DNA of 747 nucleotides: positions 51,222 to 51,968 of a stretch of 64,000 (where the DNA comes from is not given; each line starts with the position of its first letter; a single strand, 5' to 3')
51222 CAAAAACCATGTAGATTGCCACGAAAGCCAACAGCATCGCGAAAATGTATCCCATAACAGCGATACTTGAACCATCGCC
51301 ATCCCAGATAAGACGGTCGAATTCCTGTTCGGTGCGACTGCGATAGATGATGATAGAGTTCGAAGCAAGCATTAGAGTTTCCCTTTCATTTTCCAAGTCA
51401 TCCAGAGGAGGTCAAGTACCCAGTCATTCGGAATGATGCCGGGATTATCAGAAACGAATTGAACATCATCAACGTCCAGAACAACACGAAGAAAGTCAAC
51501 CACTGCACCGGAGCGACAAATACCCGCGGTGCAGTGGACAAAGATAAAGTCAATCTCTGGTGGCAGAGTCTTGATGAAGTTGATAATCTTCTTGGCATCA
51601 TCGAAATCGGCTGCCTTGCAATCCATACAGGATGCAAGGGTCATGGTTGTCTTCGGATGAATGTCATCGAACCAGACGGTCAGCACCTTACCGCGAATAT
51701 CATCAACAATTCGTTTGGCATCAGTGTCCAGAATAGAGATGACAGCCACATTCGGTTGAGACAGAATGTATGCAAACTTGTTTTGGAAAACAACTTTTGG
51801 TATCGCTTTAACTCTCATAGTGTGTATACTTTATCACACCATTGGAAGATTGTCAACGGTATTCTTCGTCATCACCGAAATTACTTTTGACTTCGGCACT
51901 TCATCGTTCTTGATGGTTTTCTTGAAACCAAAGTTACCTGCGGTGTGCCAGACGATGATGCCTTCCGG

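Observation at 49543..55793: RNA-repair / translation-rescue cluster placed directly upstream of the tRNA array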

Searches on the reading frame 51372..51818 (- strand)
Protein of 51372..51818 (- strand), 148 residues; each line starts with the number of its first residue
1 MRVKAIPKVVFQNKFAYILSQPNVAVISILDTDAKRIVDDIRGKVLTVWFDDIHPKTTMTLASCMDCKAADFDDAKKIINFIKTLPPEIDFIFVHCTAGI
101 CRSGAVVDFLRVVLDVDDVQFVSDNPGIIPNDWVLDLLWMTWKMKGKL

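Call 3: search_protein_families(library=pfam, proteins=[window:51372-51818:-], max_evalue=0.01)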
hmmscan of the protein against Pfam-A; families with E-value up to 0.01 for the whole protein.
window:51372-51818:- (148 aa): 2 families
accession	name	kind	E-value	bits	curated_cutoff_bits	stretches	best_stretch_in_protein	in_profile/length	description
PF00782.25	DSPc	-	0.00014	22.1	33.5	1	76-107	60-91/133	Dual specificity phosphatase, catalytic domain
PF22785.1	Tc-R-P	-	0.00018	22.4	27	1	61-107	51-97/106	Polymorphic toxin system, DSP-PTPase phosphatase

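Call 4: search_protein_families(library=phrogs, proteins=[window:51372-51818:-], max_evalue=0.001)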
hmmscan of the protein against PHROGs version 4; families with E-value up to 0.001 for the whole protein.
window:51372-51818:- (148 aa): 1 family
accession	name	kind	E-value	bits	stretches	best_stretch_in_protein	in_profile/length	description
phrog_5614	-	unknown function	2.9e-14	54.3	1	4-111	4-105/161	-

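Call 13: search_protein_families(library=ncbifam, proteins=[window:51372-51818:-], max_evalue=0.01)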
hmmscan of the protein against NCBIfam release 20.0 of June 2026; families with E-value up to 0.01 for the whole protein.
window:51372-51818:- (148 aa): 0 families

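Call 42: find_homologous_proteins(query=window:51372-51818:-, max_evalue=0.001)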
Query window:51372-51818:- (148 aa): 21 proteins with E <= 0.001 among 26 candidates.
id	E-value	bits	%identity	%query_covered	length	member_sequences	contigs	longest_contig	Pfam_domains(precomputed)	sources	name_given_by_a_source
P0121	1.4e-93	329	100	100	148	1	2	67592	-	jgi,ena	jgi:predicted protein tyrosine phosphatase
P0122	5.0e-63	230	72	99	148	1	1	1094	PF22785.2,PF00782.26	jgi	jgi:predicted protein tyrosine phosphatase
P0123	2.2e-59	218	68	100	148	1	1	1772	PF22785.2,PF00782.26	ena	-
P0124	7.4e-58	213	68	97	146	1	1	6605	PF22785.2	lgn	-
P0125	1.6e-50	189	61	99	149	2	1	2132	-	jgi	jgi:predicted protein tyrosine phosphatase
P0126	2.1e-50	189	60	99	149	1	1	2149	-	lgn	-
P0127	2.2e-50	189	61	97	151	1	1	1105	-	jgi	jgi:predicted protein tyrosine phosphatase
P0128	1.3e-47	180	59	99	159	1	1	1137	-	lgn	-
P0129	1.9e-47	179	60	99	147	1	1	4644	-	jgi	-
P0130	7.6e-46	174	58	98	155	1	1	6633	-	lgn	-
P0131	2.1e-45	172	56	100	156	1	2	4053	-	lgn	-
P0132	2.6e-43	166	54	98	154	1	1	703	-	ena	-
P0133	2.9e-43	166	56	97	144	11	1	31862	PF00782.26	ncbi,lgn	-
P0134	3.5e-43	165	56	98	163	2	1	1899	PF00782.26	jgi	-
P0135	5.7e-41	158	54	97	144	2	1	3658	PF00782.26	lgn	-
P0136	1.8e-40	156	57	96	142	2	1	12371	-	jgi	-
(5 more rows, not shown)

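Call 43: find_encoding_contigs(protein=P0133, flank=8000, max_places=2)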
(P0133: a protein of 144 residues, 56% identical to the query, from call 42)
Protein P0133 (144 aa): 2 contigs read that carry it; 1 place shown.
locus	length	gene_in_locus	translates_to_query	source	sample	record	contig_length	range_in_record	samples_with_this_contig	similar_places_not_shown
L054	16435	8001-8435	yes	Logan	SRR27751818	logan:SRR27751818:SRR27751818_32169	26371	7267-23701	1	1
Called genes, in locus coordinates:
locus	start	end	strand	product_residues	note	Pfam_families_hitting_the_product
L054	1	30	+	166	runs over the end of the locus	PF13671:AAA_33 (weak)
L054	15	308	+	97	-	-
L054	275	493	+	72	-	PF04325:DUF465 (weak)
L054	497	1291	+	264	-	PF01370:Epimerase, PF04321:RmlD_sub_bind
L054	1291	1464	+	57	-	-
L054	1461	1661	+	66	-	PF13717:Zn_ribbon_4 (faint)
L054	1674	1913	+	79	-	-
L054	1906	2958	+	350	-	PF01073:3Beta_HSD, PF01370:Epimerase, PF02719:Polysacc_synt_2, PF04321:RmlD_sub_bind (weak), PF07993:NAD_binding_4, PF16363:GDP_Man_Dehyd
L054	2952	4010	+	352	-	PF02350:Epimerase_2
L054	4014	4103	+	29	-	-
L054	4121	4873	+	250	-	PF02709:Glyco_transf_7C (faint)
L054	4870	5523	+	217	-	PF04488:Gly_transf_sug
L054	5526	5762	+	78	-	-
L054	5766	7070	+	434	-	PF00535:Glycos_transf_2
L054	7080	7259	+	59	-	-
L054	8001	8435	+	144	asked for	PF00782:DSPc (weak)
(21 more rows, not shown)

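Call 44: find_encoding_contigs(protein=P0136, flank=8000, max_places=2)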
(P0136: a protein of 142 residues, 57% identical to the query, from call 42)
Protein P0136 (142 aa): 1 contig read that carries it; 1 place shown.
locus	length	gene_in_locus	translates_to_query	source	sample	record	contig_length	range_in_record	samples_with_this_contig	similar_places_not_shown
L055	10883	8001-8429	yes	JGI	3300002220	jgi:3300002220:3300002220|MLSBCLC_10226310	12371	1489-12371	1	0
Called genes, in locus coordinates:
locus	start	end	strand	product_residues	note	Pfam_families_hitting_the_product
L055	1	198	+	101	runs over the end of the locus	PF27050:Phage_P22_Y8K6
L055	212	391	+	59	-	-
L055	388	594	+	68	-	-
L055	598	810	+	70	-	-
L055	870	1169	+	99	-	-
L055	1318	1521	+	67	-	-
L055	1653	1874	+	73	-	-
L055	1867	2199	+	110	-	-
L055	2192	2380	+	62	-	-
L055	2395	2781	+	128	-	-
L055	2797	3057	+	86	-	-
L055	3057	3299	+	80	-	-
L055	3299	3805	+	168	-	PF01464:SLT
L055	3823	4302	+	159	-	PF13671:AAA_33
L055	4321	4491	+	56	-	PF04325:DUF465 (weak)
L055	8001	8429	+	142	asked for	-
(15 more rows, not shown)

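Call 45: find_encoding_contigs(protein=P0124, flank=8000, max_places=2)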
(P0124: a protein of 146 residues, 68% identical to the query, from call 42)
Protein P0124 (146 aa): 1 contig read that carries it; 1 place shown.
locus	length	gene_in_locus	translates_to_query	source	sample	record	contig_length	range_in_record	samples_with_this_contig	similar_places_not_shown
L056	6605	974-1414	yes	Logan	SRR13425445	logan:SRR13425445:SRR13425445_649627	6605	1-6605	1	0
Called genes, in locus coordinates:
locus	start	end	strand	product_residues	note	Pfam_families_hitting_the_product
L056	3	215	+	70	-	?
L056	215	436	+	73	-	-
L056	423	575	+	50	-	-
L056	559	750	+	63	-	-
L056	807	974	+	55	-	-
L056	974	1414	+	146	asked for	PF22785:Tc-R-P (faint)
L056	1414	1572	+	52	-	PF08410:DUF1737 (weak)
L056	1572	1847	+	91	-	-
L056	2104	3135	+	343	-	-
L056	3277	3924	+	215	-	PF18907:DUF5662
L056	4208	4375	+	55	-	-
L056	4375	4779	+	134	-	PF19835:SegE_GIY-YIG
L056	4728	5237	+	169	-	-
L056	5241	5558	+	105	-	-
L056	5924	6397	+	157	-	-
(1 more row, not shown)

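Call 56: search_solved_structures(query=window:51372-51818:-, max_evalue=10, show_alignments=3)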
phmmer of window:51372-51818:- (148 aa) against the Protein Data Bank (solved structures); distinct sequences matched with E-value up to 10: 30.
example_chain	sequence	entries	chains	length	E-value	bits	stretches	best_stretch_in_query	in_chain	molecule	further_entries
3i36_A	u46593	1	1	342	0.014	18.8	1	78-122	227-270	Vascular protein tyrosine phosphatase 1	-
3f41_A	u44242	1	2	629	0.015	18.6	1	69-121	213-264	Phytase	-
4bpc_A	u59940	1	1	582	0.02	18.3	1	82-107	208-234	RECEPTOR-TYPE TYROSINE-PROTEIN PHOSPHATASE S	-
2b49_A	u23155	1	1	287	0.025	18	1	71-108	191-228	protein tyrosine phosphatase, non-receptor type 3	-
4ri4_A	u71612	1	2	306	0.027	17.8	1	71-108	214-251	Tyrosine-protein phosphatase non-receptor type 3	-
4ri5_A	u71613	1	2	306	0.036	17.5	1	71-108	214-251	Tyrosine-protein phosphatase non-receptor type 3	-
2cfv_A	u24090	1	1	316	0.036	17.4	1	78-122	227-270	HUMAN PROTEIN TYROSINE PHOSPHATASE RECEPTOR TYPE J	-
5nhs_A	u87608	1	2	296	0.051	16.9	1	86-134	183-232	Bifunctional protein FolD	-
3sr9_A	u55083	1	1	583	0.068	16.6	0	82-107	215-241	Receptor-type tyrosine-protein phosphatase S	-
2fh7_A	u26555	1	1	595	0.077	16.4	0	82-107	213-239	Receptor-type tyrosine-protein phosphatase S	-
6t36_A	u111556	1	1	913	0.11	15.9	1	71-108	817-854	Tyrosine-protein phosphatase non-receptor type 3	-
2e0t_A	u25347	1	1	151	0.11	15.9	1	90-136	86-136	Dual specificity phosphatase 26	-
4yr8_G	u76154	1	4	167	0.23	14.8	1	77-134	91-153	Dual specificity protein phosphatase 16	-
25xa_A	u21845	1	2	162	0.26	14.7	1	66-110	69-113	Dual specificity protein phosphatase family protein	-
2jjd_A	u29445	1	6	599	0.31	14.4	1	77-115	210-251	RECEPTOR-TYPE TYROSINE-PROTEIN PHOSPHATASE EPSILON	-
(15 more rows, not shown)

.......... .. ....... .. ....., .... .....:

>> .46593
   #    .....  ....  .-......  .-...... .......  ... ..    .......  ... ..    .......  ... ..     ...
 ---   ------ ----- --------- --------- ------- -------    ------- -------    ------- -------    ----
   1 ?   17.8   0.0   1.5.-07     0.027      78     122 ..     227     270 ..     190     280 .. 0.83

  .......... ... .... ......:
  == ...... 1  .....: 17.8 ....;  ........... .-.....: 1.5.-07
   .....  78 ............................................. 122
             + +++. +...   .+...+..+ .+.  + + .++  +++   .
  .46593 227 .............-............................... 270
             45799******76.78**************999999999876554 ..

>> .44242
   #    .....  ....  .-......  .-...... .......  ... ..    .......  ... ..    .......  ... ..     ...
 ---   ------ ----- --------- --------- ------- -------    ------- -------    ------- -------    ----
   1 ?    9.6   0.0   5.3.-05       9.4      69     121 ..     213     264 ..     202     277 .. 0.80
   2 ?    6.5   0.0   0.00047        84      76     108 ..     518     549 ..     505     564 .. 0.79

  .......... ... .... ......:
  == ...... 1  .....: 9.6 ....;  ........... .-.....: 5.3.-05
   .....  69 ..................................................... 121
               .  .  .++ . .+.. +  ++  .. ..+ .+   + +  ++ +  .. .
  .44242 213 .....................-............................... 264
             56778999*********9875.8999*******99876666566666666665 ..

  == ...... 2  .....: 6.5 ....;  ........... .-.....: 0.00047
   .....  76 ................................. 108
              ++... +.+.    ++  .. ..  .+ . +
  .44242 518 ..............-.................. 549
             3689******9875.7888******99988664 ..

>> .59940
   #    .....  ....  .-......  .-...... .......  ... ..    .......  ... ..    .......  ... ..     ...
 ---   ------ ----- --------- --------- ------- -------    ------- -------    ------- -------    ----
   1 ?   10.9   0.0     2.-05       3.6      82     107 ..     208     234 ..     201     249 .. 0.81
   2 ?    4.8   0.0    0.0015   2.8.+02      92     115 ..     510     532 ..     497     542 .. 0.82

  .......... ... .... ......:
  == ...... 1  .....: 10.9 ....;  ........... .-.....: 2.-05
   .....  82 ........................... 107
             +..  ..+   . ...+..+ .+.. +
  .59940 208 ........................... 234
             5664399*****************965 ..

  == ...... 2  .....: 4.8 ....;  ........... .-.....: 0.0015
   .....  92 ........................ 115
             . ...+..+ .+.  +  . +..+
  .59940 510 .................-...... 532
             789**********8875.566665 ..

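Call 64: predict_structure(alignment_id=A1)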
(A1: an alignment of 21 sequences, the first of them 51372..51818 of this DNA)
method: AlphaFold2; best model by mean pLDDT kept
length: 148 residues; sequences in the alignment: 21
mean_pLDDT: 89.5   pTM: 0.85
mean pLDDT of the five models: 89.5, 89.3, 88.1, 87.9, 83.5
residues with pLDDT >= 90: 103; 70-90: 31; 50-70: 12; < 50: 2
segments of 3 or more residues with pLDDT < 50: none
pLDDT, mean of each block of 10 residues (from residue 1): 94 94 96 90 95 71 77 94 96 90 93 95 91 92 72
secondary structure, 60 per line:
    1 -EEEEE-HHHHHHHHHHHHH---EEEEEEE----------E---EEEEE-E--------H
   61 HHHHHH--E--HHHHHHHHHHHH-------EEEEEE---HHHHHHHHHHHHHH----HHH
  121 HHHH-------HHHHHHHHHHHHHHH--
elements in order: E2-6 H8-20 E24-30 E45-49 H60-66 H72-83 E91-96 H100-113 H118-124 H132-146
